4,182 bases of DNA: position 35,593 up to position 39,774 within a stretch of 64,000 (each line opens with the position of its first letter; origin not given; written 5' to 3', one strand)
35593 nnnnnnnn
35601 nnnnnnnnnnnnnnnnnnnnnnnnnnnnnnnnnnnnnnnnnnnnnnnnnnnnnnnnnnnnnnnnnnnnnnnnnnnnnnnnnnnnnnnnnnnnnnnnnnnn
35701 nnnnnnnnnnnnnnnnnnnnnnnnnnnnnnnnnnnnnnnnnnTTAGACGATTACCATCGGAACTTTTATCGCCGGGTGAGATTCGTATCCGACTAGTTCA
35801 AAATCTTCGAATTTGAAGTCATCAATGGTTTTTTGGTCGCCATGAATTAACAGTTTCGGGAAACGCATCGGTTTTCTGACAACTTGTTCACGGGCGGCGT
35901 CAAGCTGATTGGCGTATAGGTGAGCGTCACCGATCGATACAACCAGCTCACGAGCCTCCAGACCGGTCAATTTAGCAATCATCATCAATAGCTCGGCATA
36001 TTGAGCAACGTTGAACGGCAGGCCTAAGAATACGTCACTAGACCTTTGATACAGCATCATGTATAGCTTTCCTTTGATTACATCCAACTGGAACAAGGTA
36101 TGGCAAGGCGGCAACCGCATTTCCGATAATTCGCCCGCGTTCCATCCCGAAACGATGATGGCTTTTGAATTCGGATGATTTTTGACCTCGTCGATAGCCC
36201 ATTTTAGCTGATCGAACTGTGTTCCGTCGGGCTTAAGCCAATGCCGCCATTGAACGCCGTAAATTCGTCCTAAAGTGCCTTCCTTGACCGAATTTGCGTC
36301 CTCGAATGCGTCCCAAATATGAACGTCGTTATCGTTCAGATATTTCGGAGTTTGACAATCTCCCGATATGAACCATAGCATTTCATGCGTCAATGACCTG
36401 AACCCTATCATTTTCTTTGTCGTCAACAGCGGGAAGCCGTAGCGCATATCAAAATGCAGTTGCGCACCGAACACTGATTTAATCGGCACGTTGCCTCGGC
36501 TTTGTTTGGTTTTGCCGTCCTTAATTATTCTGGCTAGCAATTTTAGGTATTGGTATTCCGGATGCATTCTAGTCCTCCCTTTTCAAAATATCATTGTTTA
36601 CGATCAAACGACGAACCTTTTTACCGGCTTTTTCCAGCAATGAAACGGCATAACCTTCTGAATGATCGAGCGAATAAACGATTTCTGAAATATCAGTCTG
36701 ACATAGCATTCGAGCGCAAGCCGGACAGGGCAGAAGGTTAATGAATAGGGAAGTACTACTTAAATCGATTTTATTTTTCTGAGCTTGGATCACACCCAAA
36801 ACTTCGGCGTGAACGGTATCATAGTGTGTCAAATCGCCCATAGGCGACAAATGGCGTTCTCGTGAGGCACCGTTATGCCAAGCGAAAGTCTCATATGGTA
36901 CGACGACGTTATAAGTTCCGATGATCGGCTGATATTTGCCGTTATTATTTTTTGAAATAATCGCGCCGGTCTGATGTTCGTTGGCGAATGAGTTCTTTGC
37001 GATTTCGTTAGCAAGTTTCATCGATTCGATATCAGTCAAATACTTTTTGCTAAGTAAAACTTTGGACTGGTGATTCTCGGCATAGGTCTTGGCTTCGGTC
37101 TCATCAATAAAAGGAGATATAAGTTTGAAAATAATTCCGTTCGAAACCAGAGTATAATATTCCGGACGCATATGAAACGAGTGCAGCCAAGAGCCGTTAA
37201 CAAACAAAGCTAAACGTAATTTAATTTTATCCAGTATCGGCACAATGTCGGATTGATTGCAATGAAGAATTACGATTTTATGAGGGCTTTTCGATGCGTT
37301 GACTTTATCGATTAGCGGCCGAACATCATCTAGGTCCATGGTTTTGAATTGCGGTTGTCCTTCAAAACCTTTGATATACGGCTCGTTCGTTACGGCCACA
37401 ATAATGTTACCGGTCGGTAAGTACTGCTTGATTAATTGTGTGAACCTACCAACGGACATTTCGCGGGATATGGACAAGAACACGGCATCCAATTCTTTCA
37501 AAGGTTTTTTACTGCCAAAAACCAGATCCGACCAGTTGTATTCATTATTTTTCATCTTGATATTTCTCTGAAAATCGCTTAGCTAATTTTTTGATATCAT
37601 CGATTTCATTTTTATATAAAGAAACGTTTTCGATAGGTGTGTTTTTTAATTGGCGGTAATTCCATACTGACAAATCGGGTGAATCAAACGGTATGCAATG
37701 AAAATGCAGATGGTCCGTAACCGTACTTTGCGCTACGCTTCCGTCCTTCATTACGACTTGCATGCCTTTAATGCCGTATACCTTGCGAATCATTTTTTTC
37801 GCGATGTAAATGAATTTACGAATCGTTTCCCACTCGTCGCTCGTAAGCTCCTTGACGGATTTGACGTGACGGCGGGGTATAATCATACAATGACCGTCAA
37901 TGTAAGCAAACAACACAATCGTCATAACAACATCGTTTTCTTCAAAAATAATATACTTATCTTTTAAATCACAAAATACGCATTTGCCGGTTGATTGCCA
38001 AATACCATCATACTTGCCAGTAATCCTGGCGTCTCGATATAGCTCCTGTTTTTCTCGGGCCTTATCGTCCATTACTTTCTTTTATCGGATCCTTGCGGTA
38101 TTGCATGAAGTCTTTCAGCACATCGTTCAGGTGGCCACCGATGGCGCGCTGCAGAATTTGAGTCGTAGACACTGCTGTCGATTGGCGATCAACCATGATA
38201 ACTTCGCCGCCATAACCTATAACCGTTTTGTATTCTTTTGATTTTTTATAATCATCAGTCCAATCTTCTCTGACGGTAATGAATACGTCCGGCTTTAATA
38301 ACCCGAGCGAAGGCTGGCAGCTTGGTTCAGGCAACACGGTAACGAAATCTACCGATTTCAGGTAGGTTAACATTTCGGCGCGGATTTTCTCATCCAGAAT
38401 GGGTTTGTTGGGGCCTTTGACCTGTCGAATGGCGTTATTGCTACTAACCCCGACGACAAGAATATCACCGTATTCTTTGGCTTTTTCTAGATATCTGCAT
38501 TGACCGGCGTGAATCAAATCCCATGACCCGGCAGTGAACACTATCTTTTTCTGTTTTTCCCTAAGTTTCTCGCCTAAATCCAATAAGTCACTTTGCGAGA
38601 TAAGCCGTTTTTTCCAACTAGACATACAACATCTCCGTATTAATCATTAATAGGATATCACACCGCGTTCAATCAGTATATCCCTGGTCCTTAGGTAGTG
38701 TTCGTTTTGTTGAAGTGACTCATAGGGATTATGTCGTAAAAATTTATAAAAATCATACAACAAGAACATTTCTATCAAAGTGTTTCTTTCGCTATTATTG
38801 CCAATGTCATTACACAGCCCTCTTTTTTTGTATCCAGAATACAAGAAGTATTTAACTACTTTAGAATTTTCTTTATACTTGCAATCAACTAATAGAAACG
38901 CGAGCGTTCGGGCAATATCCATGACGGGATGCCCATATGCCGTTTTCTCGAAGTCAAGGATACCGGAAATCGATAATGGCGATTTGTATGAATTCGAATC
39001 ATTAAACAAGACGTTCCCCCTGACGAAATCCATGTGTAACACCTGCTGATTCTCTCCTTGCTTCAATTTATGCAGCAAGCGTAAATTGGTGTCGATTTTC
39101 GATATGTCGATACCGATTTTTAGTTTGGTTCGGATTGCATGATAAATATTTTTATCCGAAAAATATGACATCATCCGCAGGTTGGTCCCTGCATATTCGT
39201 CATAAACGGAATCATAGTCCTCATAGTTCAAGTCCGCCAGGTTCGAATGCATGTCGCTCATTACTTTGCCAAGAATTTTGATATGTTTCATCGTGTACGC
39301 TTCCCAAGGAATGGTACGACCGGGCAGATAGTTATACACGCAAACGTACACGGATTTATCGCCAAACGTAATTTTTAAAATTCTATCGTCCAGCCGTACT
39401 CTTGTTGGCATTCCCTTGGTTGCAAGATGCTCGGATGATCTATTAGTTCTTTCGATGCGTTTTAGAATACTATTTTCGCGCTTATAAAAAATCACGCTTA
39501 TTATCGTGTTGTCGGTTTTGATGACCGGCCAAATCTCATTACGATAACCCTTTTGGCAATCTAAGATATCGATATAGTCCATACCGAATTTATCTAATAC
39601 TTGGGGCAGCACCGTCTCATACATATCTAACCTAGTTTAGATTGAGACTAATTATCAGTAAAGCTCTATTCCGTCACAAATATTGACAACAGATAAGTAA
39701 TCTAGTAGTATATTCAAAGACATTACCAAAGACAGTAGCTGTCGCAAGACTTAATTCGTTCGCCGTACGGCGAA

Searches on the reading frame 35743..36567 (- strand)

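Call 23: search_protein_families(library=pfam, proteins=[window:35743-36567:-], max_evalue=0.001)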
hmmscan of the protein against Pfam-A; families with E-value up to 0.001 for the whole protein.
window:35743-36567:- (274 aa): 1 family
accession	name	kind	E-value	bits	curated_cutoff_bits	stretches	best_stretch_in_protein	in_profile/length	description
PF00303.24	Thymidylat_synt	-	2.1e-97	325.9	24.3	1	6-272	2-265/266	Thymidylate synthase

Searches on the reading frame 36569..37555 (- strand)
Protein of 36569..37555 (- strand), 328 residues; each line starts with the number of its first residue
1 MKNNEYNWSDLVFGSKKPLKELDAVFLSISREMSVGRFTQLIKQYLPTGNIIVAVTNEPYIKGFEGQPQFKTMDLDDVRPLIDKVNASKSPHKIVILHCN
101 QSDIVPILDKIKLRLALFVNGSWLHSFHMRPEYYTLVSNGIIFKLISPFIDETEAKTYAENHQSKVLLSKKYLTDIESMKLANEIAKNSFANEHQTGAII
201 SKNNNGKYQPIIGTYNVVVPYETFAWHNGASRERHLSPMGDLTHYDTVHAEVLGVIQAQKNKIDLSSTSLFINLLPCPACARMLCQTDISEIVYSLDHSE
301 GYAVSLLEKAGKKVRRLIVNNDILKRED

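Call 23: search_protein_families(library=pfam, proteins=[window:36569-37555:-], max_evalue=0.001)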
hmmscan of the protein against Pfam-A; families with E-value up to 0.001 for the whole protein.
window:36569-37555:- (328 aa): 2 families
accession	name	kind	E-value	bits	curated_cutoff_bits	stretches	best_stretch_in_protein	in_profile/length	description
PF00383.29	dCMP_cyt_deam_1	-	2.9e-11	43.6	25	1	175-295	4-101/102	Cytidine and deoxycytidylate deaminase zinc-binding region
PF14437.12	MafB19-deam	-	1.2e-09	38.6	27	1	192-309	21-115/142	MafB19-like deaminase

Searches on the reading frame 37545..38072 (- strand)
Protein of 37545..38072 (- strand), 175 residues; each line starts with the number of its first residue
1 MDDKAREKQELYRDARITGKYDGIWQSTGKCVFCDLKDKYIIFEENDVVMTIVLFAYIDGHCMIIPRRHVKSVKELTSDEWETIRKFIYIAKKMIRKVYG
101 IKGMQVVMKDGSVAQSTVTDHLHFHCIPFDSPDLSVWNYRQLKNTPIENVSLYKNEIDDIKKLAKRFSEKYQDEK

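Call 23: search_protein_families(library=pfam, proteins=[window:37545-38072:-], max_evalue=0.001)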
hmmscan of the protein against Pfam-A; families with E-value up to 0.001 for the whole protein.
window:37545-38072:- (175 aa): 3 families
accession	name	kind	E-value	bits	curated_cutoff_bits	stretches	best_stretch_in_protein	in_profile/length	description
PF01230.28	HIT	-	5.9e-13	49.7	21.5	1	38-128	5-94/98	HIT domain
PF04677.20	CwfJ_C_1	-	2.4e-10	40.8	21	1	26-131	9-111/122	Protein similar to CwfJ C-terminus 1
PF11969.13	DcpS_C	-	6.8e-10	39.9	24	1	30-132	1-105/114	Scavenger mRNA decapping enzyme C-term binding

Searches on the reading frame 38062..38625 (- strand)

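Call 23: search_protein_families(library=pfam, proteins=[window:38062-38625:-], max_evalue=0.001)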
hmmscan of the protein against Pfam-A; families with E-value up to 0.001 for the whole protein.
window:38062-38625:- (187 aa): 1 family
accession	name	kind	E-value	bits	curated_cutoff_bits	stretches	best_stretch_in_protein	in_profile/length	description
PF01467.32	CTP_transf_like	-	2.3e-13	50.9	21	1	31-160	2-133/133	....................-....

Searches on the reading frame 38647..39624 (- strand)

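Call 23: search_protein_families(library=pfam, proteins=[window:38647-39624:-], max_evalue=0.001)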
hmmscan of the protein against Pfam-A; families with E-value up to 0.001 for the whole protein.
window:38647-39624:- (325 aa): 2 families
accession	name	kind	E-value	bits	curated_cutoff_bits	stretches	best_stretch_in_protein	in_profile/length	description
PF01636.29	APH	-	9.7e-12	45.6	23.2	1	54-243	34-212/239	Phosphotransferase enzyme family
PF02958.26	EcKL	-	0.00097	19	22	0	107-244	127-264/294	Ecdysteroid kinase-like family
